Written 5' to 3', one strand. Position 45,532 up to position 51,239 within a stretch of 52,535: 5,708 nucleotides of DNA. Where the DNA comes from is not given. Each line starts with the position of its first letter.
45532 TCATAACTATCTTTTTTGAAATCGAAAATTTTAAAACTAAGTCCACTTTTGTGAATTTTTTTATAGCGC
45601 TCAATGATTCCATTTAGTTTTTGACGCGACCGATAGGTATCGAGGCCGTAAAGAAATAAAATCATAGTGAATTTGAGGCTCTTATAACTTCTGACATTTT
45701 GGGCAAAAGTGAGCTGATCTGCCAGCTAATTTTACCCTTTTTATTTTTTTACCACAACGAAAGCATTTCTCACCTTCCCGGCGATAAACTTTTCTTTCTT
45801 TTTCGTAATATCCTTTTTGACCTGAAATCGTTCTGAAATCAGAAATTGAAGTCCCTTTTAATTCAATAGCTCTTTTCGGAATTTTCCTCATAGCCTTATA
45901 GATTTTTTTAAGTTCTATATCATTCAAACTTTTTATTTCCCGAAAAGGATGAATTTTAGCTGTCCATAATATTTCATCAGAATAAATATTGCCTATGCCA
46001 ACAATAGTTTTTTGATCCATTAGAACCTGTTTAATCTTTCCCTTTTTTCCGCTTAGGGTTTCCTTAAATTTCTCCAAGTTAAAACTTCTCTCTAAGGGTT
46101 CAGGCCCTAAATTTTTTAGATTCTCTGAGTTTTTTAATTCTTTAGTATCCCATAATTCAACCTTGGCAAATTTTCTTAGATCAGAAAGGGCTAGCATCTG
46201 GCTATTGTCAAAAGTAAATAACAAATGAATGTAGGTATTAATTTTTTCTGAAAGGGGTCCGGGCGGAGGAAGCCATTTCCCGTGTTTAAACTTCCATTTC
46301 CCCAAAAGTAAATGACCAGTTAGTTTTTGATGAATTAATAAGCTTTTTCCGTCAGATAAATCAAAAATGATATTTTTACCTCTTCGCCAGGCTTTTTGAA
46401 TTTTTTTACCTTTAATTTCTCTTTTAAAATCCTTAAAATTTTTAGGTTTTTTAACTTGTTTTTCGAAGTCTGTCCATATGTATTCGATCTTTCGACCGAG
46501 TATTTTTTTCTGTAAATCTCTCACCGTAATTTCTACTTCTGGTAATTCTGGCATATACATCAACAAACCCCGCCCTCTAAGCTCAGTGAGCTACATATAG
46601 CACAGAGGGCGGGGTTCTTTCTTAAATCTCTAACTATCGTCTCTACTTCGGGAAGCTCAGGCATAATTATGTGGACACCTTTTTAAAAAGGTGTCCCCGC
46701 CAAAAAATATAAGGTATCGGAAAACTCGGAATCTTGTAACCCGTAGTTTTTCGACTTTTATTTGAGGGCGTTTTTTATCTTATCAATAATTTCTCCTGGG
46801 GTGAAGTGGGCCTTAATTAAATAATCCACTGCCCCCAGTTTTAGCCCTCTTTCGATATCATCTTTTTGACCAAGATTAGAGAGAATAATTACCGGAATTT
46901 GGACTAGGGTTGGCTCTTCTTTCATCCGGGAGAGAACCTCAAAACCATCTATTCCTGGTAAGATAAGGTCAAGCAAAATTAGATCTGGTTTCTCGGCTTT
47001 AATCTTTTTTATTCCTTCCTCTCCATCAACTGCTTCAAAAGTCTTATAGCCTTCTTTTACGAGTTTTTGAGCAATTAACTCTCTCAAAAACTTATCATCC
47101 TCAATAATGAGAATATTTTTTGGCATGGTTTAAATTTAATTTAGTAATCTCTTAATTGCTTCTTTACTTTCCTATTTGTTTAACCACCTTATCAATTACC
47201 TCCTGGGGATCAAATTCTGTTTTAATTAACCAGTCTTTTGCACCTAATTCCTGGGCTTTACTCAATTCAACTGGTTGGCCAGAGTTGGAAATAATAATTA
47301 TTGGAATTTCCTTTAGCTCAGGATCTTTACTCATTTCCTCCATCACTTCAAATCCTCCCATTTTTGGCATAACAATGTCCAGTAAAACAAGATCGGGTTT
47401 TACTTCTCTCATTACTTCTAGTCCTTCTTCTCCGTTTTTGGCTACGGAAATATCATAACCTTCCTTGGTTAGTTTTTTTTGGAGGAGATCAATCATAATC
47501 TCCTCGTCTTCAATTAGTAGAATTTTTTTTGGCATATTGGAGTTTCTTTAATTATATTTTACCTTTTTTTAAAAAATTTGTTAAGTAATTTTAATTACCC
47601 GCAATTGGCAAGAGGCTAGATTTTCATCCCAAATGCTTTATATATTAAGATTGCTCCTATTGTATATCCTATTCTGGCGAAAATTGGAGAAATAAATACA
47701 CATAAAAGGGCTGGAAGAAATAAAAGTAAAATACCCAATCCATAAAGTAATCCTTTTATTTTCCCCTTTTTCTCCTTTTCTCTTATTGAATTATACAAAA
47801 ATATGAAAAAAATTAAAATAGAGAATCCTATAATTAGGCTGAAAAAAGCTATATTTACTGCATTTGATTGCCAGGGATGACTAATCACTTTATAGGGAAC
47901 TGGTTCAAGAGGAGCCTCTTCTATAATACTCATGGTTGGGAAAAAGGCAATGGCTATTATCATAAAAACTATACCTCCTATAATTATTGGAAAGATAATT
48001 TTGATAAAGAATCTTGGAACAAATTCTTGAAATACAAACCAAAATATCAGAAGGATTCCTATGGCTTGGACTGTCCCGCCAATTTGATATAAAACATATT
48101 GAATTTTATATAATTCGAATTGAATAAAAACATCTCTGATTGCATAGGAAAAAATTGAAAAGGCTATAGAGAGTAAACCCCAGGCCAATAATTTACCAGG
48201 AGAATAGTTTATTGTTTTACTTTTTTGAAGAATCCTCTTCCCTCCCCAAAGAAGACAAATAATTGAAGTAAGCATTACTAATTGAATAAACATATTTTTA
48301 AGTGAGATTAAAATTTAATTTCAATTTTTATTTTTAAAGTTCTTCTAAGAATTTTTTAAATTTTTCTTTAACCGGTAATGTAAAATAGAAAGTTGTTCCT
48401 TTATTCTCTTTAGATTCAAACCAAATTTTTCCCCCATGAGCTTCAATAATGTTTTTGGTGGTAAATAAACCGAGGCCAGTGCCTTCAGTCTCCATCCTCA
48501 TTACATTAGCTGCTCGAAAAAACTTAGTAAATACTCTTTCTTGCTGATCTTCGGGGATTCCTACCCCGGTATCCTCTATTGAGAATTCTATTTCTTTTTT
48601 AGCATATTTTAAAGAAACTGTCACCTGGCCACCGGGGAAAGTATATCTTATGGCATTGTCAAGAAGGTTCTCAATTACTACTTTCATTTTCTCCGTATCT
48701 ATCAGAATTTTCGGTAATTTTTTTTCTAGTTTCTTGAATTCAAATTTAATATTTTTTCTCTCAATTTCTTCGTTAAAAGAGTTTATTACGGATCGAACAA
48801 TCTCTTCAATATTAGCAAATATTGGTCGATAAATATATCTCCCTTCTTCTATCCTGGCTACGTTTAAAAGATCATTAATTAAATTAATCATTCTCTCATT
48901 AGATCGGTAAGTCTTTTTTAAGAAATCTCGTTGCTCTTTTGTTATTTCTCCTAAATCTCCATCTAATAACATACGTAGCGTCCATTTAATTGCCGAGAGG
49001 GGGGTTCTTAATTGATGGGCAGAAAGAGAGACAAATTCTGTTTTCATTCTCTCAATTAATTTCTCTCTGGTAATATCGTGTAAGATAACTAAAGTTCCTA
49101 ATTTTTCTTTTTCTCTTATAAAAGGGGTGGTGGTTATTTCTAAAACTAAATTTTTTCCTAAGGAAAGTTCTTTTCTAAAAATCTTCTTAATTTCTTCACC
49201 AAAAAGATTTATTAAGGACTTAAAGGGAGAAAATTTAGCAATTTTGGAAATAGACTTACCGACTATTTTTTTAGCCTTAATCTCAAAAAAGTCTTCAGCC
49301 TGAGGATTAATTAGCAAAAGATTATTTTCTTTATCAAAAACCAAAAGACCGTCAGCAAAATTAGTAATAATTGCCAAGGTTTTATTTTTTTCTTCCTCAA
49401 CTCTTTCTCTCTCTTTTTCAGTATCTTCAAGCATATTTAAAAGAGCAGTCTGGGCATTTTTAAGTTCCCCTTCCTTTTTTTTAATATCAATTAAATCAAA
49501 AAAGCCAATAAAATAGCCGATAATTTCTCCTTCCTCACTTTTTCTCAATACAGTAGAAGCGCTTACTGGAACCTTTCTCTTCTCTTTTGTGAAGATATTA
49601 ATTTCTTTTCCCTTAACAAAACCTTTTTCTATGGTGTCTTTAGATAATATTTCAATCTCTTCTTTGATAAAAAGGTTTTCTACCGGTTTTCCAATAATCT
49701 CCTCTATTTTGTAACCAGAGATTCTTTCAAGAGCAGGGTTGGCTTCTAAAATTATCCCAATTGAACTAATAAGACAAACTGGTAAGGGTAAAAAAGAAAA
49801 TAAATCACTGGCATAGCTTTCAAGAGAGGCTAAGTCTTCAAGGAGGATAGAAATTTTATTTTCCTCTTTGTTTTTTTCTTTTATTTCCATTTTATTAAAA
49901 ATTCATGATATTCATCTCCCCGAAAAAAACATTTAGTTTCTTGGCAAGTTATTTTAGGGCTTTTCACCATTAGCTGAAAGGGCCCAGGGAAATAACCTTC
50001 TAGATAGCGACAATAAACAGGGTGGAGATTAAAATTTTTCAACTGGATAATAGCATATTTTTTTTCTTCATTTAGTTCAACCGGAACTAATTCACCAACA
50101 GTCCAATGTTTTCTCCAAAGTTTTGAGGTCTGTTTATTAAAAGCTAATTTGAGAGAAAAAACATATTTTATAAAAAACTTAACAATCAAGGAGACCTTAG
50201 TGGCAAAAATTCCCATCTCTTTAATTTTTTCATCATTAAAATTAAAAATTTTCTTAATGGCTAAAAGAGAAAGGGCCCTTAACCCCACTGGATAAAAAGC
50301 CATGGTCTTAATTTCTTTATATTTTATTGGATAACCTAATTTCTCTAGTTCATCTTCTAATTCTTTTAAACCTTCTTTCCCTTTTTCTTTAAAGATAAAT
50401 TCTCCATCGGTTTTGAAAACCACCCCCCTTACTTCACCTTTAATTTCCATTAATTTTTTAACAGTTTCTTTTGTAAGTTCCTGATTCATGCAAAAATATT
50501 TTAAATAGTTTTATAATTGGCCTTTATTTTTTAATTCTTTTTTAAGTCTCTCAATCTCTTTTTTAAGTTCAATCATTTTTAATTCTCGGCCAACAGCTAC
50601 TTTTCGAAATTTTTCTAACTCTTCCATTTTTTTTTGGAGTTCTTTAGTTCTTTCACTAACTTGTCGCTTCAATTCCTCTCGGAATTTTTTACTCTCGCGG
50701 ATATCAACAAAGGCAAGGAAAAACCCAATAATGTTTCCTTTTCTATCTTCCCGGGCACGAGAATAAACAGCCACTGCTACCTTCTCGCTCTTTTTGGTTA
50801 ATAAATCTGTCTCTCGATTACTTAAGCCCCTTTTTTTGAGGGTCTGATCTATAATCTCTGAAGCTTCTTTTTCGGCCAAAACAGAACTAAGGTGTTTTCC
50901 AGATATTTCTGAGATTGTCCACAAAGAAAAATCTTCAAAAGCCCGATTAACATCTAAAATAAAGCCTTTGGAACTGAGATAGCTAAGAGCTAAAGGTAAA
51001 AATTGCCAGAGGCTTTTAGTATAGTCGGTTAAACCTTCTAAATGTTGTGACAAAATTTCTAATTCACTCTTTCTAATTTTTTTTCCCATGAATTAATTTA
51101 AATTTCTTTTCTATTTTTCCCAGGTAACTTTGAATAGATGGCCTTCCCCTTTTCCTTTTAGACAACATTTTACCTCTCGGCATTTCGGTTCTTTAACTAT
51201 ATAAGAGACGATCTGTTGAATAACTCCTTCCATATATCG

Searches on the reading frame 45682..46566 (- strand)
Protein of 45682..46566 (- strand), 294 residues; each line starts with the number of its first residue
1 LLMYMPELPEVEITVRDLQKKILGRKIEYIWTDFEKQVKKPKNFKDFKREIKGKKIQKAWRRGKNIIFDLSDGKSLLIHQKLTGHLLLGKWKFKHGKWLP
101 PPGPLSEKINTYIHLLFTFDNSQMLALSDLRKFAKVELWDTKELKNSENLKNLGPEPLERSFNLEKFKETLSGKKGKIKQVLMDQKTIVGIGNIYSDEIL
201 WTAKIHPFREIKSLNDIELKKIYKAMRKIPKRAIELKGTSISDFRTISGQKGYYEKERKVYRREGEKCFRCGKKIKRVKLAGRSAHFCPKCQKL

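Call 74: search_protein_families(library=pfam, proteins=[window:45682-46566:-], max_evalue=0.0001)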
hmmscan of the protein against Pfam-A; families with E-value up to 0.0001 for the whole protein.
window:45682-46566:- (294 aa): 4 families
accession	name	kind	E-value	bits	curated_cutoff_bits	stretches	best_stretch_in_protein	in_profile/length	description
PF06831.19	H2TH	-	1.2e-27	96.2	34.7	1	153-243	1-91/93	Formamidopyrimidine-DNA glycosylase H2TH domain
PF01149.29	Fapy_DNA_glyco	-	1.2e-26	94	25.5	1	5-136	1-117/117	Formamidopyrimidine-DNA glycosylase N-terminal domain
PF06827.20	zf-FPG_IleRS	-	1.4e-10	41.2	21.3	1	265-293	1-29/30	Zinc finger found in FPG and IleRS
PF05833.16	NFACT_N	-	4.1e-05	23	31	0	157-234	170-244/456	NFACT N-terminal and middle domains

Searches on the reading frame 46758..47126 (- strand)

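Call 74: search_protein_families(library=pfam, proteins=[window:46758-47126:-], max_evalue=0.0001)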
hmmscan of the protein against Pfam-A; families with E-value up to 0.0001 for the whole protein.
window:46758-47126:- (122 aa): 1 family
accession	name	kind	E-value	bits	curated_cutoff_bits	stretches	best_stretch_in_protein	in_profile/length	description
PF00072.30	Response_reg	-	2e-27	96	30.2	1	5-117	1-110/111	Response regulator receiver domain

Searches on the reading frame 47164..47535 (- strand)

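Call 74: search_protein_families(library=pfam, proteins=[window:47164-47535:-], max_evalue=0.0001)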
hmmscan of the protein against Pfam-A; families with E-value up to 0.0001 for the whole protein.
window:47164-47535:- (123 aa): 1 family
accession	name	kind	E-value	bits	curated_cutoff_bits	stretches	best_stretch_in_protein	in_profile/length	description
PF00072.30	Response_reg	-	4.8e-25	88.3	30.2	1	5-117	1-110/111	Response regulator receiver domain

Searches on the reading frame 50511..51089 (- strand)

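Call 74: search_protein_families(library=pfam, proteins=[window:50511-51089:-], max_evalue=0.0001)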
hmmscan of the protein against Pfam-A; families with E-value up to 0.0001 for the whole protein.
window:50511-51089:- (192 aa): 3 families
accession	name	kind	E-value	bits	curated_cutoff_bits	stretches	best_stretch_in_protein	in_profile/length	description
PF00989.32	PAS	-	1.1e-07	32.2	22.6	1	34-130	13-113/113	PAS fold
PF13426.13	PAS_9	-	6.2e-07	30.1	27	1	40-132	9-103/103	PAS domain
PF08448.16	PAS_4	-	6.9e-07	29.9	23.1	1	31-134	4-109/110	PAS fold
